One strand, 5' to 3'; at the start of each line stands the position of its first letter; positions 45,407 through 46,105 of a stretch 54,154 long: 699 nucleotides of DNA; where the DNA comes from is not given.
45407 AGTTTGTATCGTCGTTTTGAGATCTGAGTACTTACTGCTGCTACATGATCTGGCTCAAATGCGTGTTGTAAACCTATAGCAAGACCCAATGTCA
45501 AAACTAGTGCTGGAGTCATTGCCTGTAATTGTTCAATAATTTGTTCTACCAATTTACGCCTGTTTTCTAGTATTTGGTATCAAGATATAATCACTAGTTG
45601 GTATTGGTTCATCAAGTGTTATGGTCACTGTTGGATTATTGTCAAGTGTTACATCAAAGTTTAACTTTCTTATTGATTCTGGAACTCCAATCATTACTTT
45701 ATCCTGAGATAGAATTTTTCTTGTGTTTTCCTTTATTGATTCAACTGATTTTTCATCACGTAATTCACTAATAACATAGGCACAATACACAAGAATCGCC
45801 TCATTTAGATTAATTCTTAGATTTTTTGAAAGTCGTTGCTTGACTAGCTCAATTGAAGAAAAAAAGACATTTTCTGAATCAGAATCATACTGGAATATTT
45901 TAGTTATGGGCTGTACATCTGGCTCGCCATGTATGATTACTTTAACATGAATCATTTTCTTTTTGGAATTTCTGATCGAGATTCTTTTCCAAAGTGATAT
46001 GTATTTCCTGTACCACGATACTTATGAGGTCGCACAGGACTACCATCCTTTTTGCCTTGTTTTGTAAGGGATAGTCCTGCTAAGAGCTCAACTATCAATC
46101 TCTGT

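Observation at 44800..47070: Tightly coupled operon: arginase-fold ureohydrolase, orphan urease-gamma-like protein and His-rich Ni/Co transporter, a candidate nickel-dependent guanidino-compound hydrolase system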

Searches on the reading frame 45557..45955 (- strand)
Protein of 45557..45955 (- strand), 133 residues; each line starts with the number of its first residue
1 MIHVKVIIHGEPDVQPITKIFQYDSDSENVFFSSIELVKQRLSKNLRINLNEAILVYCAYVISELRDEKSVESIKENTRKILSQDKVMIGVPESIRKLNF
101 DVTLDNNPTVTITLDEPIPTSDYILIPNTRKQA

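Call 3: search_protein_families(library=pfam, proteins=[window:45557-45955:-], max_evalue=1)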
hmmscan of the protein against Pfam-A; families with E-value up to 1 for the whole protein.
window:45557-45955:- (133 aa): 2 families
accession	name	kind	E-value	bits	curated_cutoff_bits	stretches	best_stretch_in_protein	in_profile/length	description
PF00547.23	Urease_gamma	-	4.2e-12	46.7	23.9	1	34-118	16-99/99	Urease, gamma subunit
PF20299.4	NARF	-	0.0028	18.4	25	1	13-65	56-107/112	Nucleotidyltransferase-Associated Rossmannoid Fold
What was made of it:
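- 45554..45955 (-): GAM, 133 aa: a UreA (urease gamma) paralogue with an N-terminal beta-hairpin and a C-terminal extension. Its start overlaps the UH stop (ATGA). Pfam Urease_gamma 46.7 bits against a cutoff of 23.9 (call 3).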

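Call 4: search_protein_families(library=ncbifam, proteins=[window:45557-45955:-], max_evalue=1)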
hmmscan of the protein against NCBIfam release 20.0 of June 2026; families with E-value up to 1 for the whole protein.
window:45557-45955:- (133 aa): 4 families
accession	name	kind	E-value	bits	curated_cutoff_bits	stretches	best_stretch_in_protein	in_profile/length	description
NF009712.0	PRK13241.1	equivalog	5.8e-13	48.6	123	1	31-118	13-99/100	urease subunit gamma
NF009671.0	PRK13192.1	subfamily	1.2e-11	44.3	243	1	30-120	12-101/231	bifunctional urease subunit gamma/beta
TIGR00193.1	urease_gam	equivalog_domain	2.5e-11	43.7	82.3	1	30-118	12-99/102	urease subunit gamma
NF010592.0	PRK13986.1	equivalog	4.8e-08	32.9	353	1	34-122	16-104/238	urease subunit alpha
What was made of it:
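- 45554..45955 (-): Below the NCBIfam UreA equivalog cutoffs (call 4).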

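Call 9: search_solved_structures(query=window:45557-45955:-, max_evalue=1, show_alignments=3)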
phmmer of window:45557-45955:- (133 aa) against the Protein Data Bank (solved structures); distinct sequences matched with E-value up to 1: 23.
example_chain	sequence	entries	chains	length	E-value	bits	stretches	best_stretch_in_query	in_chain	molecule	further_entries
1a5k_A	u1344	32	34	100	6.9e-11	45.3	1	30-116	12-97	UREASE (GAMMA SUBUNIT) | UREASE GAMMA SUBUNIT | UREASE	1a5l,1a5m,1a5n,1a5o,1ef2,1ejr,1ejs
1ie7_A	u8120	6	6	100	8.4e-10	41.8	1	30-118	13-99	UREASE GAMMA SUBUNIT | UREASE | UREASE SUBUNIT GAMMA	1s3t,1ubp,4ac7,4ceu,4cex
2ubp_A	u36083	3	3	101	8.5e-10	41.8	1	30-118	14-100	PROTEIN (UREASE GAMMA SUBUNIT) | PROTEIN (UREASE (CHAIN A))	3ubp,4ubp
5a6t_A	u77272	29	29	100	1.2e-09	41.3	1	30-118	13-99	UREASE SUBUNIT GAMMA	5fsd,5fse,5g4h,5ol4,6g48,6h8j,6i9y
2fvh_A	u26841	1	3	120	1.3e-09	41.2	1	33-118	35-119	Urease gamma subunit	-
4fur_A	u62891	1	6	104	1e-08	38.3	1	36-115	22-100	Urease subunit gamma 2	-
9it2_A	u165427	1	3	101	1.9e-07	34.2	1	35-118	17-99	Urease subunit gamma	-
4z42_A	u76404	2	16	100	1.8e-06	31.1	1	34-117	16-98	Urease subunit gamma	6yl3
1e9y_A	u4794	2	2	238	1.5e-05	28.1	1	34-122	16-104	UREASE SUBUNIT ALPHA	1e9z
8hc1_A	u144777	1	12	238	1.5e-05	28.1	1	34-122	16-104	Urease subunit alpha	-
9s33_A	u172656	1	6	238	4e-05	26.7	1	35-122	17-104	Urease subunit alpha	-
6qsu_A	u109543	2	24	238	4e-05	26.7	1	35-122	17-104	Urease subunit alpha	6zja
3qga_A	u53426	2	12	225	8.7e-05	25.6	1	31-123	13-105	Fusion of urease beta and gamma subunits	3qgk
4g7e_A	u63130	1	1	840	0.00034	23.7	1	37-119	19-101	urease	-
4g7e_B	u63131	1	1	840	0.00034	23.7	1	37-119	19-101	urease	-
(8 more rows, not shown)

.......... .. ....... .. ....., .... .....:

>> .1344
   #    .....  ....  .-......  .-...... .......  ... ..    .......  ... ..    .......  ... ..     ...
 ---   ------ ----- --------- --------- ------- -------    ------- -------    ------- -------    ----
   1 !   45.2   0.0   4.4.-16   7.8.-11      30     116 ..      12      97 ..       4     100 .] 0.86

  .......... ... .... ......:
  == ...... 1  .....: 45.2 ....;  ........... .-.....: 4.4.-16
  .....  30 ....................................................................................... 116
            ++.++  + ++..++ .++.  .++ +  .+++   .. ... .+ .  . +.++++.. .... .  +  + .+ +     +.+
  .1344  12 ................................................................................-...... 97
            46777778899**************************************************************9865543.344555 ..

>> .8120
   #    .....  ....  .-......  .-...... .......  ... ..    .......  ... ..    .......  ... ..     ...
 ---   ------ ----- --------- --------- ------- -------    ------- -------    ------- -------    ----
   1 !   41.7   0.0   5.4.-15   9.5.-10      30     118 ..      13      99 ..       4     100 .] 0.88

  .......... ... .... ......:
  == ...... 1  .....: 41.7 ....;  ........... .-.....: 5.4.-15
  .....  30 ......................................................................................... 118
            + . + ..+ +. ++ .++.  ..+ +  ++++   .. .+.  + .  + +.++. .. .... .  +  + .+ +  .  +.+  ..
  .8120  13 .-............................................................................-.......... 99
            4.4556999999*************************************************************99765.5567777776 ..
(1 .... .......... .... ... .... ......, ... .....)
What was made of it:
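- Checked: It aligns to Klebsiella UreA (1a5k_A) at E = 7e-11 over residues 30-116 with a single one-residue gap (call 9).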

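Call 14: find_homologous_proteins(query=window:45557-45955:-, max_evalue=0.001)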
Query window:45557-45955:- (133 aa): 153 proteins with E <= 0.001 among 157 candidates; the best 120 are listed.
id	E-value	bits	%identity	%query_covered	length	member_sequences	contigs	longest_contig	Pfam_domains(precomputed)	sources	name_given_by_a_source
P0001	1.9e-78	278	100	100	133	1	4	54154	PF00547.24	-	-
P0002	2.6e-77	274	99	100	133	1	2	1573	PF00547.24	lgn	-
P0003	2.9e-75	268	96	100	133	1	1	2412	PF00547.24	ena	-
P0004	3.5e-75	267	96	100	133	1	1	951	PF00547.24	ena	-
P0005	5.2e-75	267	97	100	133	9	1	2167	PF00547.24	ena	-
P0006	7.1e-75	266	96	100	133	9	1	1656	PF00547.24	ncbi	-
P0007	6.1e-74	263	95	100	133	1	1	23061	PF00547.24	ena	-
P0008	6.2e-73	260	94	100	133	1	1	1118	PF00547.24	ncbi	-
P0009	4.4e-72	257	92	100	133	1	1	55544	PF00547.24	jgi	jgi:urease subunit gamma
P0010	3.5e-71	255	92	100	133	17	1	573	PF00547.24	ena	-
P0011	3.4e-69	248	89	100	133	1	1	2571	PF00547.24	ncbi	-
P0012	3.2e-67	242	86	100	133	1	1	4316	PF00547.24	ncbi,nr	ncbi:MAG: urease subunit gamma [Nitrosopumilales archaeon]|nr:urease subunit gamma [Nitrosopumilales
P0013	2.7e-66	239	86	100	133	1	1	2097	PF00547.24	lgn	-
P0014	2.9e-66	239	84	100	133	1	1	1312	PF00547.24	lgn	-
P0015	3.8e-66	238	85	99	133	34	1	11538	PF00547.24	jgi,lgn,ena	-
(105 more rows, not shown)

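Call 16: find_related_loci(query=A1, collection=genome_contigs, flank=6000)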
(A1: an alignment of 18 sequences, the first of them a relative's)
Query A1 (133 aa) in genome_contigs; peptide patterns used: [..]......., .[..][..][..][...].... (x = any residue, [..] = any of these).
70 stretches matched a pattern; 53 encode a relative of the query (tblastn E <= 1e-3); 53 distinct loci.
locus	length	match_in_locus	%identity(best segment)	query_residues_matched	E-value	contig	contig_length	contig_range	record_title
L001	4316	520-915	86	1-132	1e-74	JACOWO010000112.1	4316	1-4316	MAG: Nitrosopumilales archaeon isolate NC_groundwater_128_Ag_B-0.1um_36_13 S3_GD2017_2_B1_scaffold_31865, whole genome s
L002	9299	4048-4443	86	1-132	2e-73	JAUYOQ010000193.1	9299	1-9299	MAG: Nitrosopumilaceae archaeon isolate C4_maxbin.083 C4_k141_394872, whole genome shotgun sequence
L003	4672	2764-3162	85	1-133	2e-72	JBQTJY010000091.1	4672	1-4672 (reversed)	MAG: Nitrososphaerota archaeon isolate SAW80 c_000000458113, whole genome shotgun sequence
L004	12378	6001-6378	84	1-127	2e-66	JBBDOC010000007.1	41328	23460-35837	MAG: Nitrosopumilaceae archaeon isolate LejiaB_36_11 Lejia_B_1141_length_41328_cov_7, whole genome shotgun sequence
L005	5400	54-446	52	1-130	4e-47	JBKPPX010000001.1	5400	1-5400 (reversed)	MAG: Thermoproteota archaeon isolate GS_EKS_MAG_00091 GS_EKS_000003539341, whole genome shotgun sequence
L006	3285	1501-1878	56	1-126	2e-46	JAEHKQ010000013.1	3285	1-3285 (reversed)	MAG: Nitrosopumilales archaeon isolate NPMR_NP_theta_2 NPMRTH2C00013, whole genome shotgun sequence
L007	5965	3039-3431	53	1-130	3e-46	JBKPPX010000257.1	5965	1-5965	MAG: Thermoproteota archaeon isolate GS_EKS_MAG_00091 GS_EKS_000000737238, whole genome shotgun sequence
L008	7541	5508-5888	55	1-127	2e-46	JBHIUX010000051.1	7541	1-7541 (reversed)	MAG: Nitrosopumilaceae archaeon isolate TC1-3-PW_bin.18 TC1-3-PW_bin.18_contig0051, whole genome shotgun sequence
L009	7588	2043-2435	51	1-130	2e-44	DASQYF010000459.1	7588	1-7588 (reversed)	MAG TPA_asm: Nitrososphaeraceae archaeon isolate SMAG_U11058 k141_107923, whole genome shotgun sequence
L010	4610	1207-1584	54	1-126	2e-44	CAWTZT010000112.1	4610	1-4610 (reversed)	MAG: Thaumarchaeota archaeon CSP1-1 isolate AK7_Bin_00037 genome assembly, contig: AK7_Bin_00037_000000000112, whole gen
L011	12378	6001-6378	55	1-126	3e-44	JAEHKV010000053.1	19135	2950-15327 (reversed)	MAG: Nitrosopumilales archaeon isolate NPMR_NP_theta_1 NPMRTH1C00053, whole genome shotgun sequence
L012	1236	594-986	48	1-130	2e-45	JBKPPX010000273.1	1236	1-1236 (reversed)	MAG: Thermoproteota archaeon isolate GS_EKS_MAG_00091 GS_EKS_000002537545, whole genome shotgun sequence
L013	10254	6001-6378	53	1-126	8e-44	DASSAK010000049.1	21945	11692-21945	MAG TPA_asm: Nitrosopumilaceae archaeon isolate SMAG_U15855 k141_46942, whole genome shotgun sequence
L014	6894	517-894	52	1-125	8e-43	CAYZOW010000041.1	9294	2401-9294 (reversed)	MAG TPA_asm: uncultured Nitrosopumilaceae archaeon isolate SRP119689_co1_95 genome assembly, contig: NODE_11580_length_9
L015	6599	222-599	55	1-125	2e-42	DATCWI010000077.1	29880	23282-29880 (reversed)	MAG TPA_asm: Nitrososphaera sp. isolate SMAG_U7407 k141_230566, whole genome shotgun sequence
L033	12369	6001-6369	44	1-126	7e-37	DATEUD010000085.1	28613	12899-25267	MAG TPA_asm: Nitrososphaera sp. isolate SMAG_U8332 k141_3556653, whole genome shotgun sequence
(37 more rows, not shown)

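Call 41: predict_structure(alignment_id=A2)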
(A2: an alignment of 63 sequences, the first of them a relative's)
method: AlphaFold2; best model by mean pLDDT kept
length: 133 residues; sequences in the alignment: 63
mean_pLDDT: 80.6   pTM: 0.76
mean pLDDT of the five models: 80.6, 78.0, 75.7, 73.1, 72.7
residues with pLDDT >= 90: 46; 70-90: 61; 50-70: 17; < 50: 9
segments of 3 or more residues with pLDDT < 50: 125-133
pLDDT, mean of each block of 10 residues (from residue 1): 92 87 85 86 80 89 93 87 66 78 92 81 47 37
secondary structure, 60 per line:
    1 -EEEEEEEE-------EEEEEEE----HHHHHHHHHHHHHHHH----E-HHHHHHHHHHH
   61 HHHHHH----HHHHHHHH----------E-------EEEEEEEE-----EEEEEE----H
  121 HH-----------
elements in order: E2-9 E17-23 H28-43 H50-66 H71-78 E97-104 E110-115
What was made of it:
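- On Urease gamma subunit (UreA): AF2 model pLDDT 80.6 (call 41).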

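Call 45: fold_search(model_id=the predicted structure, library=pdb)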
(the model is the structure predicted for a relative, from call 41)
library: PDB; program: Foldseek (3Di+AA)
matches with E <= 10: 166; with E <= 0.001: 0
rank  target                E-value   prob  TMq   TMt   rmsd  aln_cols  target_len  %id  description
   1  2fvh_A                1.1e-03  1.00  0.56  0.72   3.7        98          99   26  Crystal Structure of Rv1848, a Urease Gamma Subunit UreA (Urea amidohydrolase), from Mycobacterium Tuberculosis (released 2006-02-07)
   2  4fur_A                1.2e-03  1.00  0.57  0.72   4.0        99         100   25  Crystal Structure of Urease subunit gamma 2 from Brucella melitensis biovar Abortus 2308 (released 2012-08-15)
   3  5a6t_A                1.7e-03  1.00  0.56  0.71   3.7        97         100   26  1.65 A resolution Sulphite inhibited Sporosarcina pasteurii urease (released 2015-12-02)
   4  4fur_B                2.2e-03  1.00  0.56  0.73   3.1        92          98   27  Crystal Structure of Urease subunit gamma 2 from Brucella melitensis biovar Abortus 2308 (released 2012-08-15)
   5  2kau_A                2.8e-03  1.00  0.55  0.70   4.3        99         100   25  THE CRYSTAL STRUCTURE OF UREASE FROM KLEBSIELLA AEROGENES AT 2.2 ANGSTROMS RESOLUTION (released 1995-07-10)
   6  4z42_A                3.2e-03  1.00  0.57  0.73   4.1       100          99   23  Crystal structure of urease from Yersinia enterocolitica (released 2016-04-13)
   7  1ubp_A                4.1e-03  1.00  0.56  0.71   4.1        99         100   25  CRYSTAL STRUCTURE OF UREASE FROM BACILLUS PASTEURII INHIBITED WITH BETA-MERCAPTOETHANOL AT 1.65 ANGSTROMS RESOLUTION (released 1999-03-02)
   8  6yl3_2                1.0e-02  1.00  0.56  0.71   4.2        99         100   22  High resolution cryo-EM structure of urease from the pathogen Yersinia enterocolitica (released 2020-05-06)
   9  8hc1_A                1.2e-02  1.00  0.59  0.35   6.6       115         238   21  CryoEM structure of Helicobacter pylori UreFD/urease complex (released 2023-05-03)
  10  3qga_A                3.3e-02  1.00  0.54  0.34   4.4       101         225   24  3.0 A Model of Iron Containing Urease UreA2B2 from Helicobacter mustelae (released 2011-08-10)
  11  6zja_A                4.0e-02  1.00  0.58  0.35   7.1       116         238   22  Helicobacter pylori urease with inhibitor bound in the active site (released 2020-12-23)
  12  4h9m                  3.0e-01  0.89  0.52  0.10   4.6       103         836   19  The first Jack bean urease (Canavalia ensiformis) complex obtained at 1.52 resolution (released 2012-10-24)
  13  7o6l_B                6.0e-01  0.30  0.29  0.42   7.3       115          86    8  Crystal structure of C. elegans ERH-2 (released 2021-08-25)
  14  7ejo_B                6.3e-01  0.33  0.28  0.41   8.5       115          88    9  Structure of ERH-2 bound to TOST-1 (released 2021-08-25)
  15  2avx_MODEL_1_A        6.3e-01  0.04  0.15  0.12  15.8       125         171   10  solution structure of E coli SdiA1-171 (released 2006-06-20)
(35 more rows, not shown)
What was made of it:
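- GAM has the UreA fold (calls 41, 45). GAM keeps the UreA fold and the VMxGVPE core (calls 9, 45).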

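Call 48: search_protein_families(library=ncbifam, proteins=[L033:2332-3768:+, L033:1539-2285:+], max_evalue=0.01)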
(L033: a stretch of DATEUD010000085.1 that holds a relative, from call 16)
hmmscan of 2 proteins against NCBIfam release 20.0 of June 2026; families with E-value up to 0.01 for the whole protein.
L033:2332-3768:+ (479 aa): 9 families
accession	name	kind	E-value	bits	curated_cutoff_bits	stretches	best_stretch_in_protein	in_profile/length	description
NF040989.1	MamN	equivalog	2e-58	198.2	500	1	44-440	4-388/437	magnetosome biogenesis transporter MamN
NF011980.0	PRK15445.1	subfamily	4.9e-32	111.5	457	1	69-472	24-420/430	arsenical efflux pump membrane protein ArsB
TIGR00785.1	dass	subfamily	3.8e-30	105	198.6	3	183-399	156-380/444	DASS family sodium-coupled anion symporter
TIGR00935.1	2a45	subfamily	5.4e-29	101.6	415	1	66-472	25-421/426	arsenite/antimonite efflux transporter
NF033877.0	arsB_Sta_pI258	exception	1.5e-23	83.7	760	1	48-470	9-418/429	arsenite efflux transporter membrane subunit ArsB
NF038006.1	NhaD_1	equivalog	7.9e-11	41.6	80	2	106-304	49-235/405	sodium:proton antiporter NhaD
TIGR00775.1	NhaD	equivalog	3.1e-10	39.4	577.1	1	90-441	51-385/420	NhaD family Na+:H+ antiporter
NF007093.0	PRK09547.1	equivalog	0.0013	17.9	640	1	185-470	208-495/517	sodium/proton antiporter NhaB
TIGR00774.1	NhaB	equivalog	0.0019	17.3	826.1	1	185-470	207-494/515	Na(+)/H(+) antiporter NhaB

L033:1539-2285:+ (249 aa): 6 families
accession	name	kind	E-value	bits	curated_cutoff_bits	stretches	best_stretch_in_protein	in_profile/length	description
TIGR00180.1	parB_part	domain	2.1e-24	86.3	58.45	1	10-162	9-163/186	ParB/RepB/Spo0J family partition protein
TIGR04285.1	nucleoid_noc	exception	3.8e-23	82.1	315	1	3-163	1-156/255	nucleoid occlusion protein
TIGR03734.1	PRTRC_parB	hypoth_equivalog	5.6e-15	54.9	278.6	1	18-145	7-134/555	PRTRC system ParB family protein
TIGR03454.1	partition_RepB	equivalog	1.3e-10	41.2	201.5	1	46-144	103-200/325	plasmid partitioning protein RepB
NF010440.0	PRK13866.1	equivalog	3.7e-08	32.9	522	1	38-120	97-179/336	plasmid partitioning protein RepB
NF010406.0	PRK13832.1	subfamily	1.3e-06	27.3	640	1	26-119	24-118/578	plasmid partitioning protein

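Call 49: search_protein_families(library=pfam, proteins=[L033:2332-3768:+, L033:1539-2285:+], max_evalue=0.01)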
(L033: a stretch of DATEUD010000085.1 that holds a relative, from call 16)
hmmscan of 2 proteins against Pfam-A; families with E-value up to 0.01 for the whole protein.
L033:2332-3768:+ (479 aa): 3 families
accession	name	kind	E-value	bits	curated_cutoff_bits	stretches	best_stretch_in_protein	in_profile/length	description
PF03600.22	CitMHS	-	8.7e-88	295.1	31.9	2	54-418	1-336/336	Citrate transporter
PF02040.21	ArsB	-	4.9e-17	62.8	22.2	1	94-472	46-420/423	Arsenical pump membrane protein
PF06450.18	NhaB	-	0.0015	17.9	27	1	186-477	209-500/515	Bacterial Na+/H+ antiporter B (NhaB)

L033:1539-2285:+ (249 aa): 2 families
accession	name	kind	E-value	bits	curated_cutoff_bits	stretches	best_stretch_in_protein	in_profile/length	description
PF02195.25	ParB_N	-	1.3e-13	51.2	26.3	1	3-99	2-94/95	ParB N-terminal domain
PF17762.8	HTH_ParB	-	5.2e-08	33.4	22.6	1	102-173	1-72/102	ParB HTH domain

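Call 79: search_protein_representatives(alignment_id=A2)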
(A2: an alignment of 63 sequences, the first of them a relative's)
Query: 63 sequences, 132 profile positions. Proteins with E-value up to 0.001 (for the whole library): 343; up to 1e-10: 88; up to 1e-30: 28. The best 150 are listed.
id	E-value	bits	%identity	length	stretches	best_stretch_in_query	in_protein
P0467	9.9e-43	161.3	-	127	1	1-128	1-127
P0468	5.4e-42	158.9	-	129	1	1-121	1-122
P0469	4.8e-40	152.6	-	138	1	1-127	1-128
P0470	5.9e-39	149.1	-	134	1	7-127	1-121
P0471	1.5e-37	144.6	-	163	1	4-127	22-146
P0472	6.6e-37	142.5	-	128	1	1-126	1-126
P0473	4.8e-36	139.7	-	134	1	1-127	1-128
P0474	1.5e-35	138.1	-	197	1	3-127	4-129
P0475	2.5e-35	137.3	-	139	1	1-124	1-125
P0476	4.3e-35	136.6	-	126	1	3-125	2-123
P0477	4.4e-35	136.6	-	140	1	1-120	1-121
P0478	5.8e-35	136.2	-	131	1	2-123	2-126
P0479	6.3e-35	136.1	-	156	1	2-122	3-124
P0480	7.4e-35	135.8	-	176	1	1-119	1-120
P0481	1.8e-34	134.6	-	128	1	1-127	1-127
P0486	2.6e-33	130.8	-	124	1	1-125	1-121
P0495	7.9e-30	119.6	-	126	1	4-125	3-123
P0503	1.5e-26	109.0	-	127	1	1-125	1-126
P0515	3.7e-21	91.5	-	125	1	3-120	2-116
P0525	6.4e-18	81.0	-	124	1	3-121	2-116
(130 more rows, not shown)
